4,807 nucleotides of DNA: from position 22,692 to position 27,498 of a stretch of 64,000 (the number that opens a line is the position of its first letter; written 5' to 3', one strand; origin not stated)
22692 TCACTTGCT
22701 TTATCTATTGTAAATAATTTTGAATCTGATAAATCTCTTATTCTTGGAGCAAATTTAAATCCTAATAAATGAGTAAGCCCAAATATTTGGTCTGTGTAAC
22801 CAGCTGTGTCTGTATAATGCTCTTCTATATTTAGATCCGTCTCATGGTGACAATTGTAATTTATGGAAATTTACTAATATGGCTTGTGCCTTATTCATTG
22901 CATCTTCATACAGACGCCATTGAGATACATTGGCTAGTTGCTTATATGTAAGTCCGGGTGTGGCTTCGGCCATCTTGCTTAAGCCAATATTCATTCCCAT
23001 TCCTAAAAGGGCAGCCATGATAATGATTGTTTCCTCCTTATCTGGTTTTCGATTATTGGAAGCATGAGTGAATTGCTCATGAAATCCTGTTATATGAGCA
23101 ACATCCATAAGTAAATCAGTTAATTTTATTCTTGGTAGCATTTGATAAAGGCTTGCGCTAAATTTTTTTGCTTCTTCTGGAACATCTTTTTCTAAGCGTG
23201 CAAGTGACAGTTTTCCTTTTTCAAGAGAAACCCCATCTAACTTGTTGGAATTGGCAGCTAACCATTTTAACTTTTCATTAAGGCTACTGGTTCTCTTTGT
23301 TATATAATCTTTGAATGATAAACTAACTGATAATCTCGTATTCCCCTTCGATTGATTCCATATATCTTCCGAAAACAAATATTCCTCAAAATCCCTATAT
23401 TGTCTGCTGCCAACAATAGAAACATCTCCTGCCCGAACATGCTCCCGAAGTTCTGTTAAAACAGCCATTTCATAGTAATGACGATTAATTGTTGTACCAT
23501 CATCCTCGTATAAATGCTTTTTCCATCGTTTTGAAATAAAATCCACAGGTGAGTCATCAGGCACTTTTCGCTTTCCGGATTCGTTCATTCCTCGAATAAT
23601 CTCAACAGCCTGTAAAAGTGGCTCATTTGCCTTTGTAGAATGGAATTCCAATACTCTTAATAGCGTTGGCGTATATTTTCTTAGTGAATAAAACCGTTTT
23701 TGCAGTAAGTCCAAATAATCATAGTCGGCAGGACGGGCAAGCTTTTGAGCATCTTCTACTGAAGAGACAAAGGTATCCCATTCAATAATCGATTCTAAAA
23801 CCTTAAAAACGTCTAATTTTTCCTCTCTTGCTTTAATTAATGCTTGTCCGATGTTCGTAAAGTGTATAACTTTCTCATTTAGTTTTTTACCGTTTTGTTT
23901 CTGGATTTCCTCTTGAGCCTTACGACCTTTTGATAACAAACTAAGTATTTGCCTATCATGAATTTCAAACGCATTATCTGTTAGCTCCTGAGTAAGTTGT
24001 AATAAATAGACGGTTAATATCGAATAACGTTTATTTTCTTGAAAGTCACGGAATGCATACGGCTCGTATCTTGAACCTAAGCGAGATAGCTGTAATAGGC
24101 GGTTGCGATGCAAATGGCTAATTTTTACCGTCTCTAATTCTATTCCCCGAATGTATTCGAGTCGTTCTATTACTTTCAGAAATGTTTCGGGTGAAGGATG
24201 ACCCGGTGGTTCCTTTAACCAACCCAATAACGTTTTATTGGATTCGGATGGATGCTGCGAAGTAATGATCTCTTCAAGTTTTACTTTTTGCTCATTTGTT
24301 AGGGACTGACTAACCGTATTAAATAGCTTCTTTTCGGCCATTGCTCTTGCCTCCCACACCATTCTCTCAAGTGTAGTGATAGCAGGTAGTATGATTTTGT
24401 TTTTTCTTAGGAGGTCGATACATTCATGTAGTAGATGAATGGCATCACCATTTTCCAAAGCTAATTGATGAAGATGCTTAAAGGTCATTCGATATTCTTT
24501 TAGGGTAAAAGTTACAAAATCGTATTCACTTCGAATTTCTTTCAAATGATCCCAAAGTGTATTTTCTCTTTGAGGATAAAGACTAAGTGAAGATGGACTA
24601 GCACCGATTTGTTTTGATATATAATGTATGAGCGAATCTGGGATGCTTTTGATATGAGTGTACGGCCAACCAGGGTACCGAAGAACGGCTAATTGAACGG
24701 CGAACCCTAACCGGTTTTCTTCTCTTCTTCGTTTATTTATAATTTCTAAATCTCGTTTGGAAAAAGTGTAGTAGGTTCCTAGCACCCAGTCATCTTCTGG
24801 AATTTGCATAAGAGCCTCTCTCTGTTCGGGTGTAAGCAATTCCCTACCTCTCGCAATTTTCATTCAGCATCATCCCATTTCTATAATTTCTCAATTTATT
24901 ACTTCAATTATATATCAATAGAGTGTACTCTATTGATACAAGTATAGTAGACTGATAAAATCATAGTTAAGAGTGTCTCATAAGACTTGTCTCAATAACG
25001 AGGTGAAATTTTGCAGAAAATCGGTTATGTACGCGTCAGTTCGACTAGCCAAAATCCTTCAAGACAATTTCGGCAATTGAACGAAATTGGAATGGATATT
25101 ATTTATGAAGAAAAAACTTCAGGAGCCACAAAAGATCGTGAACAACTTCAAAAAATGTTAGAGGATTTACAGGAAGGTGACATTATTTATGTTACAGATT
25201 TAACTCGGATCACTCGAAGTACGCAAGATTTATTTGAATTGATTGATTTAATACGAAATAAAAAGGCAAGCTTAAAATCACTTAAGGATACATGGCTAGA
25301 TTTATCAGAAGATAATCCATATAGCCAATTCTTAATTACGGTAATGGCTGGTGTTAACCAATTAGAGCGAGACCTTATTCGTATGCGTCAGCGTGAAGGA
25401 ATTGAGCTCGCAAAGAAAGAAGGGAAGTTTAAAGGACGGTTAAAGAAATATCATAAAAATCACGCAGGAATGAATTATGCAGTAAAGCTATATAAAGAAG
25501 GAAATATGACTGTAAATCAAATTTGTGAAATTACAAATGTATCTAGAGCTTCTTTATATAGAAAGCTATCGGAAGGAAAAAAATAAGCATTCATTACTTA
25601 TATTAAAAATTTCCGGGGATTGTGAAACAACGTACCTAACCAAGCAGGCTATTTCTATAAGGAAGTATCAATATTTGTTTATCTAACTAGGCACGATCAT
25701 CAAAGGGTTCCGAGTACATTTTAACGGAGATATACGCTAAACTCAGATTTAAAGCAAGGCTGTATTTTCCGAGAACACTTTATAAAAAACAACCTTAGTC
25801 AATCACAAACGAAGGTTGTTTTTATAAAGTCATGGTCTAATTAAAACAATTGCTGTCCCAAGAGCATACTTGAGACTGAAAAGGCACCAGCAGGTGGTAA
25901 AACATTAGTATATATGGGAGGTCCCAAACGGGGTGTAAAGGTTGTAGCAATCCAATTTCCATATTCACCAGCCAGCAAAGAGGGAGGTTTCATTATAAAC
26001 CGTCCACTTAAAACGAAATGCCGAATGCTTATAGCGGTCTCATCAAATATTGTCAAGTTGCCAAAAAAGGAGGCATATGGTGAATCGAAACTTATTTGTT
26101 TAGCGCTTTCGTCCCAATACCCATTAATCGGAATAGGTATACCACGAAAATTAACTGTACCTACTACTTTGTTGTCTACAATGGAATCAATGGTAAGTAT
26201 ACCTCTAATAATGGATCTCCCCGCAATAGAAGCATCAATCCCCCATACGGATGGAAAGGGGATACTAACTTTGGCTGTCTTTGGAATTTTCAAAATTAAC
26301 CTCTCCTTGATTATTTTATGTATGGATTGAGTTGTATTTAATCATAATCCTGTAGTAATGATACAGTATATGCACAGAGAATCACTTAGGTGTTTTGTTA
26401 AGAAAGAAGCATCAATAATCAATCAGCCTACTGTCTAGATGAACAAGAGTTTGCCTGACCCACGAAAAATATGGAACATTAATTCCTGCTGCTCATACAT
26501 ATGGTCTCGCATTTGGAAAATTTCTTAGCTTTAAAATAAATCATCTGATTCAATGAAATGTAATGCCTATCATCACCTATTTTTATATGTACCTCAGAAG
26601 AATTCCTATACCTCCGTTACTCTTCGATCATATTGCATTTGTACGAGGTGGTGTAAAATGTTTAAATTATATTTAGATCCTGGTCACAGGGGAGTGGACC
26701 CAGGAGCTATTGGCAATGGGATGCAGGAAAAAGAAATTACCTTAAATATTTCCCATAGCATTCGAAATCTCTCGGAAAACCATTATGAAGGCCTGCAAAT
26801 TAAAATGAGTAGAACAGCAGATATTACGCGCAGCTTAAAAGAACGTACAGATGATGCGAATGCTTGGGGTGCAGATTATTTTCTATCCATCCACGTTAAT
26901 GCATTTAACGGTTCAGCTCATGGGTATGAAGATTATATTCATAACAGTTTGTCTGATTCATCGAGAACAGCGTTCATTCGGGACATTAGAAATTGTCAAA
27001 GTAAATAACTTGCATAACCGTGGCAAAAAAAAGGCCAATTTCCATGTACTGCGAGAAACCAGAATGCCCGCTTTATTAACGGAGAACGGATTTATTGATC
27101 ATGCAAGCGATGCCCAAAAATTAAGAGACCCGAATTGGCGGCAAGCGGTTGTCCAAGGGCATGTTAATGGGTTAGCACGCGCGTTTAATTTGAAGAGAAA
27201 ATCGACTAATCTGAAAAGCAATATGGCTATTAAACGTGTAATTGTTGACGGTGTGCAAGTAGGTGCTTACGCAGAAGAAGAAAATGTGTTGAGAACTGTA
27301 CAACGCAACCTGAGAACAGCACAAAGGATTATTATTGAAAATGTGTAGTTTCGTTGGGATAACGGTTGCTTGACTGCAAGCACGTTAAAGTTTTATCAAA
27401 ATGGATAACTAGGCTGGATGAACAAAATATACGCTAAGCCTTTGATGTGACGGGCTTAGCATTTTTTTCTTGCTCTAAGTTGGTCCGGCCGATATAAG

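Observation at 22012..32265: Precisely delimited Tn1546-like insertion with a TATTA target duplication, splitting an HNH-repeat gene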

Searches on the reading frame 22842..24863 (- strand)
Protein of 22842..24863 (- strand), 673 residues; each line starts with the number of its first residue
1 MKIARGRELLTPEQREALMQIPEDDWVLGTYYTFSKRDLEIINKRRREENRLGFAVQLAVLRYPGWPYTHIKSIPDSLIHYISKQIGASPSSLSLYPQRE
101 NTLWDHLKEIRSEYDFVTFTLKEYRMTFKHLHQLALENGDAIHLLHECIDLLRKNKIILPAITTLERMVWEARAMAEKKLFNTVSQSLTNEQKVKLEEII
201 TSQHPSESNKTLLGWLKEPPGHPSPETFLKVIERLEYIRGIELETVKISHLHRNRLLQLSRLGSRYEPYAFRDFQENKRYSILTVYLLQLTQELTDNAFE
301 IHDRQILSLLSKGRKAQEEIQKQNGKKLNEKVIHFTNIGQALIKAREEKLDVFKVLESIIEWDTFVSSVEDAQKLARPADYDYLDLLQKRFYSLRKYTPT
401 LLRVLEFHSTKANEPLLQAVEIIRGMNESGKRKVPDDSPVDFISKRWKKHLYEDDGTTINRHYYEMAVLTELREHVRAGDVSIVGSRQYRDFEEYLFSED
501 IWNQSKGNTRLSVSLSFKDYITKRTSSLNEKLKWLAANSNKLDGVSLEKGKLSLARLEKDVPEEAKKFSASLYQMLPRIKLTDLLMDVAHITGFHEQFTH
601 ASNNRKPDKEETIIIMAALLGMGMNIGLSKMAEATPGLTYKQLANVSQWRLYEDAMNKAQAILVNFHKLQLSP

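Call 7: search_protein_families(library=pfam, proteins=[window:22842-24863:-])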
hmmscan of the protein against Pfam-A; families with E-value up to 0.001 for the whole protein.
window:22842-24863:- (673 aa): 2 families
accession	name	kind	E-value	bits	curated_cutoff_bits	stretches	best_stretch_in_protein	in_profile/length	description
PF13700.11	DUF4158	-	3e-54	183.8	27.4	1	9-172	1-165/165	Domain of unknown function (DUF4158)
PF01526.23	DDE_Tnp_Tn3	-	7.5e-22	78.1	24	1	583-668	1-86/389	Tn3 transposase DDE domain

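Call 39: find_encoding_contigs(protein=window:22842-24863:-, flank=10000, max_places=10)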
Protein window:22842-24863:- (673 aa): 2 contigs read that carry it; 2 places shown.
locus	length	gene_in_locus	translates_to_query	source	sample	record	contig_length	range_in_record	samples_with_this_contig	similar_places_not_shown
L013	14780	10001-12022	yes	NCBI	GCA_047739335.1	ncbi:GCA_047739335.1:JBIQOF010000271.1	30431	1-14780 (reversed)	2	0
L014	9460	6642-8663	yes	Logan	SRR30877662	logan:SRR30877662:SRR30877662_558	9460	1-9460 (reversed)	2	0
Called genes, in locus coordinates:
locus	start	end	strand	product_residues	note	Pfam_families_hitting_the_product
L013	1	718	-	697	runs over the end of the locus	PF01935:DUF87, PF12846:AAA_10 (faint), PF19044:P-loop_TraG (weak)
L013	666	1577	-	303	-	-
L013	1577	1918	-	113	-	PF12666:PrgI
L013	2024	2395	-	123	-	PF18895:T4SS_pilin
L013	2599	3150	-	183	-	PF18780:HNH_repeat (weak)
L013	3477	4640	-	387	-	PF25198:Spore_GerAC_N, PF05504:Spore_GerAC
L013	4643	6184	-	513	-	PF03323:GerA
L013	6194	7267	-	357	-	PF03845:Spore_permease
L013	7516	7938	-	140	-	PF01520:Amidase_3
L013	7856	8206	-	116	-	PF01520:Amidase_3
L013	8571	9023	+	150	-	-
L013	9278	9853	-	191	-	PF00239:Resolvase, PF02796:HTH_7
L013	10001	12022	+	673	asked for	PF13700:DUF4158, PF01526:DDE_Tnp_Tn3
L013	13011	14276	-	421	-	PF12965:DUF3854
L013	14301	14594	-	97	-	PF14076:DUF4258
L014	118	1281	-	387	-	PF25198:Spore_GerAC_N, PF05504:Spore_GerAC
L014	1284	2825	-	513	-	PF03323:GerA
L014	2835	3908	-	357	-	PF03845:Spore_permease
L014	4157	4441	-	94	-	PF01520:Amidase_3 (weak)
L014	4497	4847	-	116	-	PF01520:Amidase_3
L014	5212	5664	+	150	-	-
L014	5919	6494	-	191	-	PF00239:Resolvase, PF02796:HTH_7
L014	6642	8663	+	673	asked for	PF13700:DUF4158, PF01526:DDE_Tnp_Tn3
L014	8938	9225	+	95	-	PF01526:DDE_Tnp_Tn3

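Call 48: find_homologous_proteins(query=window:22842-24863:-, max_evalue=1e-100)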
Query window:22842-24863:- (673 aa): 986 proteins with E <= 1e-100 among 8000 candidates; the best 120 are listed.
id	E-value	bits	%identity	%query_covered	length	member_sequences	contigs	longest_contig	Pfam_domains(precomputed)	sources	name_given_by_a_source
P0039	0.0e+0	1455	96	100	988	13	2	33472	PF01526.24,PF13700.12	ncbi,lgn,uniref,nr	ncbi:Tn3 family transposase [Cytobacillus firmus]|uniref:Tn3 family transposase n=1 Tax=Cytobacillus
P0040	0.0e+0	1450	97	100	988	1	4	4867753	PF01526.24,PF13700.12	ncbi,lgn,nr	ncbi:Tn3 family transposase [Cytobacillus firmus]|nr:Tn3 family transposase [Cytobacillus firmus] MB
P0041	0.0e+0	1438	95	100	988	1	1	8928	PF01526.24,PF13700.12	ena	-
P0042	0.0e+0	1437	95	100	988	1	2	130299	PF01526.24,PF13700.12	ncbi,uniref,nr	ncbi:Tn3 family transposase [Cytobacillus kochii]|uniref:Tn3 family transposase n=1 Tax=Cytobacillus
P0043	0.0e+0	1436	95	100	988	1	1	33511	PF01526.24,PF13700.12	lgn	-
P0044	0.0e+0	1434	95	100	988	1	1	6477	PF01526.24,PF13700.12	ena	-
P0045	0.0e+0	1434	95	100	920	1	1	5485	PF01526.24,PF13700.12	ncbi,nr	ncbi:TPA: Tn3 family transposase, partial [Enterococcus faecium]|nr:Tn3 family transposase [Enteroco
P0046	0.0e+0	1434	95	100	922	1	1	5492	PF01526.24,PF13700.12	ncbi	ncbi:TPA: Tn3 family transposase, partial [Enterococcus faecium]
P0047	0.0e+0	1434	95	100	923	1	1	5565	PF01526.24,PF13700.12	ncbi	ncbi:TPA: Tn3 family transposase, partial [Enterococcus faecium]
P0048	0.0e+0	1434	95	100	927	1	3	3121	PF01526.24,PF13700.12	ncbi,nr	ncbi:TPA: Tn3 family transposase, partial [Enterococcus faecium]|nr:Tn3 family transposase [Enteroco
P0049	0.0e+0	1434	95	100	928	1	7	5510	PF01526.24,PF13700.12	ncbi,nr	ncbi:TPA: Tn3 family transposase, partial [Enterococcus faecium]|nr:Tn3 family transposase [Enteroco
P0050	0.0e+0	1434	95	100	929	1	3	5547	PF01526.24,PF13700.12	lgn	-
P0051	0.0e+0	1434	95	100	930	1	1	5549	PF01526.24,PF13700.12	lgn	-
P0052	0.0e+0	1434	95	100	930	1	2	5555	PF01526.24,PF13700.12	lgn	-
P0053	0.0e+0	1434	95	100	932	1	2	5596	PF01526.24,PF13700.12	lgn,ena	-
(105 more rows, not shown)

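Call 49: find_encoding_contigs(protein=P0039, flank=10000, max_places=4)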
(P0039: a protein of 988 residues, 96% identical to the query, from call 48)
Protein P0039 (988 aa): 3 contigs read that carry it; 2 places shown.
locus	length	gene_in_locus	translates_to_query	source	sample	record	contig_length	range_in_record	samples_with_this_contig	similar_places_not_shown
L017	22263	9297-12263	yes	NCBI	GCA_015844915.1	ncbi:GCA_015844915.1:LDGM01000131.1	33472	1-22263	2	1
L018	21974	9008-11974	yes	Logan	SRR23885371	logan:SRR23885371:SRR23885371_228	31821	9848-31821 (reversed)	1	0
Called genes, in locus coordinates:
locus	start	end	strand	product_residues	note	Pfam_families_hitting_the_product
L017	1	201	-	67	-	PF13309:HTH_22 (weak), PF02796:HTH_7, PF13384:HTH_23 (weak), PF13551:HTH_29 (weak)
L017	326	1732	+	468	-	PF00589:Phage_integrase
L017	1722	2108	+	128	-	PF19776:DUF6262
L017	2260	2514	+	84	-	-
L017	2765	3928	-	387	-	PF25198:Spore_GerAC_N, PF05504:Spore_GerAC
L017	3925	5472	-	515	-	PF03323:GerA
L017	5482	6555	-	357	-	PF03845:Spore_permease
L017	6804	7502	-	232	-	PF01520:Amidase_3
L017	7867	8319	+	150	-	-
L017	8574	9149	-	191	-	PF00239:Resolvase, PF02796:HTH_7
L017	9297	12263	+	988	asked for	PF13700:DUF4158, PF01526:DDE_Tnp_Tn3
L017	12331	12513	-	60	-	-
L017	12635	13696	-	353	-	PF07731:Cu-oxidase_2 (weak), PF07732:Cu-oxidase_3, PF07731:Cu-oxidase_2 (weak)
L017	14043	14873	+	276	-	PF02673:BacA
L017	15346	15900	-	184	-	PF08876:DUF1836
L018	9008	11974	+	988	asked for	PF13700:DUF4158, PF01526:DDE_Tnp_Tn3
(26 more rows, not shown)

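Call 50: find_encoding_contigs(protein=P0040, flank=10000, max_places=4)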
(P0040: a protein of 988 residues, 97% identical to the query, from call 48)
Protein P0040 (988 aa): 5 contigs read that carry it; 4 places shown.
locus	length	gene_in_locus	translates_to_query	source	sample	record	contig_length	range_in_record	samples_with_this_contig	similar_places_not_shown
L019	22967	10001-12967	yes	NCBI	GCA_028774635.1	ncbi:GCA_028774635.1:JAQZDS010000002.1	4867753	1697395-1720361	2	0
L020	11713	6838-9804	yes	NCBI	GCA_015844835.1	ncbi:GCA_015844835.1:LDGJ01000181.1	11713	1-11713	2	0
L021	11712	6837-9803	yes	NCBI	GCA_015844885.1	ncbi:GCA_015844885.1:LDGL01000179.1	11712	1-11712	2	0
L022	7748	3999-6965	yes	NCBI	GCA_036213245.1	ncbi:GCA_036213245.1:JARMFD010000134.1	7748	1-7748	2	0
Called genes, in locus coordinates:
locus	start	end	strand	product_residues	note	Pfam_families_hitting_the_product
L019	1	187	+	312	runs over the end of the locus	-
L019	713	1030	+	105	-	-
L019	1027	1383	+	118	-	PF05717:TnpB_IS66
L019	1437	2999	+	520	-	PF13007:LZ_Tnp_IS66, PF13005:zf-IS66, PF03050:DDE_Tnp_IS66, PF13817:DDE_Tnp_IS66_C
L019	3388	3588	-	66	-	-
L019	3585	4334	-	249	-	PF01695:IstB_IS21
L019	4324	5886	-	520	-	PF22483:Mu-transpos_C_2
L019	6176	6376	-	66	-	-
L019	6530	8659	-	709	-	PF00403:HMA, PF00122:E1-E2_ATPase, PF00702:Hydrolase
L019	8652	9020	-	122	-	PF12840:HTH_20 (faint), PF01022:HTH_5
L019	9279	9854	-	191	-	PF00239:Resolvase, PF02796:HTH_7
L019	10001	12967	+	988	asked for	PF13700:DUF4158, PF01526:DDE_Tnp_Tn3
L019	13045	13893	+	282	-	PF07690:MFS_1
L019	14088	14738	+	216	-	PF08592:Anthrone_oxy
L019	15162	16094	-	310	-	PF02423:OCD_Mu_crystall, PF01488:Shikimate_DH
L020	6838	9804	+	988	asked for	PF13700:DUF4158, PF01526:DDE_Tnp_Tn3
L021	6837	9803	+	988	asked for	PF13700:DUF4158, PF01526:DDE_Tnp_Tn3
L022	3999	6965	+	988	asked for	PF13700:DUF4158, PF01526:DDE_Tnp_Tn3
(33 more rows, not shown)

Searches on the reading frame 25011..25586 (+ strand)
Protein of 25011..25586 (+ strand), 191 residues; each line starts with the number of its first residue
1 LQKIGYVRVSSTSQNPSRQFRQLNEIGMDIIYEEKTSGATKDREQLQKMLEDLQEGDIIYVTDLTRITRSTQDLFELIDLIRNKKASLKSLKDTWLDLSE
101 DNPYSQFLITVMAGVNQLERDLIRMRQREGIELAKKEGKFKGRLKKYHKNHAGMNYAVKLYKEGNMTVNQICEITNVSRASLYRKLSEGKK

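Call 7: search_protein_families(library=pfam, proteins=[window:25011-25586:+])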
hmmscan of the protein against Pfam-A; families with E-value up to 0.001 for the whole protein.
window:25011-25586:+ (191 aa): 3 families
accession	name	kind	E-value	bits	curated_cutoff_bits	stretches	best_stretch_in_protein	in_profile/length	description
PF00239.26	Resolvase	-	9.2e-38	130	23.3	1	4-139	2-144/145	Resolvase, N terminal domain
PF02796.21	HTH_7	-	1.4e-15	57.6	23.8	1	142-188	1-44/45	Helix-turn-helix domain of resolvase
PF13551.12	HTH_29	-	0.00021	21.8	28.1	1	157-184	4-31/64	Winged helix-turn helix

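Call 61: search_protein_families(library=ncbifam, proteins=[window:25011-25586:+])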
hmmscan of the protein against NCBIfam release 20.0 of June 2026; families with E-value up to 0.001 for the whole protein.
window:25011-25586:+ (191 aa): 7 families
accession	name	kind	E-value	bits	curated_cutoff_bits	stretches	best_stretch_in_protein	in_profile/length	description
NF041201.1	recomb_XisF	equivalog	1.5e-20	73.6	375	1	3-141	1-143/465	fdxN element excision recombinase XisF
NF009949.0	PRK13413.1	equivalog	3.3e-17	62.8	272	1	4-187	3-194/203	master DNA invertase Mpi family serine-type recombinase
NF047344.1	SCCmet_CcrA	equivalog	8.1e-10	38.4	700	1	2-171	3-169/442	cassette chromosome recombinase CcrA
NF047343.1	SCCmet_CcrB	equivalog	1.2e-08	34.1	900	1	18-156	35-173/542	cassette chromosome recombinase CcrB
NF049883.1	resolv_YneB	equivalog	6.1e-07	29.1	175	1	22-150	31-159/211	YneB family resolvase-like protein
NF047347.1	SCCmet_CcrC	equivalog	7.4e-06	24.7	900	1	36-148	51-164/558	cassette chromosome recombinase CcrC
NF033518.0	transpos_IS607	equivalog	0.00043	19.9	110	0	4-76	57-139/187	IS607 family transposase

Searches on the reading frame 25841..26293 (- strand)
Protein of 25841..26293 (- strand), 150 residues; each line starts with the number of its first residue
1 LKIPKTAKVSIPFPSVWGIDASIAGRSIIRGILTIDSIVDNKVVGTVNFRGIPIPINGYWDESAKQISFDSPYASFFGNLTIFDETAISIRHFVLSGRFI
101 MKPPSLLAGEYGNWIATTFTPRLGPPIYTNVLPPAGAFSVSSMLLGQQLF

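Call 7: search_protein_families(library=pfam, proteins=[window:25841-26293:-])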
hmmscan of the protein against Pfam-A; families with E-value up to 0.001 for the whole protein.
window:25841-26293:- (150 aa): 0 families

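Call 61: search_protein_families(library=ncbifam, proteins=[window:25841-26293:-])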
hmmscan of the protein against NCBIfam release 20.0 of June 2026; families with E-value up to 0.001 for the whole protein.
window:25841-26293:- (150 aa): 0 families

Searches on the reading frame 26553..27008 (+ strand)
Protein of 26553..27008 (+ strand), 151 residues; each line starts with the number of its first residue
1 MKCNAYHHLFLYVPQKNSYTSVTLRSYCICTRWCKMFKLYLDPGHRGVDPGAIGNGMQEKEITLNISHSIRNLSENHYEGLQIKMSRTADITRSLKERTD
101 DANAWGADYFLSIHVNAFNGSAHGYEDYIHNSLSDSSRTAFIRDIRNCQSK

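Call 7: search_protein_families(library=pfam, proteins=[window:26553-27008:+])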
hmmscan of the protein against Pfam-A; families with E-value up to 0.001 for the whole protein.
window:26553-27008:+ (151 aa): 1 family
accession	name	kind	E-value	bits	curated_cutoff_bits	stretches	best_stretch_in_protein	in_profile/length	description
PF01520.23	Amidase_3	-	3.8e-25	89.4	27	1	40-137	2-101/174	N-acetylmuramoyl-L-alanine amidase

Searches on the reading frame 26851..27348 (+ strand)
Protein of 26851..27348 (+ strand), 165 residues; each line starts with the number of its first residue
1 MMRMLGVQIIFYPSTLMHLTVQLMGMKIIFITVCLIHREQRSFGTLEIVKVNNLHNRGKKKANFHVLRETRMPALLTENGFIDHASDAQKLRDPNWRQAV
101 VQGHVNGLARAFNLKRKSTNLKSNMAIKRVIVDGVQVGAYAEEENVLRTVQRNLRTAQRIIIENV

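Call 7: search_protein_families(library=pfam, proteins=[window:26851-27348:+])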
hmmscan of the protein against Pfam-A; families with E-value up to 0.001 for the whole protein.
window:26851-27348:+ (165 aa): 1 family
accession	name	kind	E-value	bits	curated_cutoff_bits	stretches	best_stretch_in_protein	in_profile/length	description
PF01520.23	Amidase_3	-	2.7e-14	54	27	1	47-109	111-173/174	N-acetylmuramoyl-L-alanine amidase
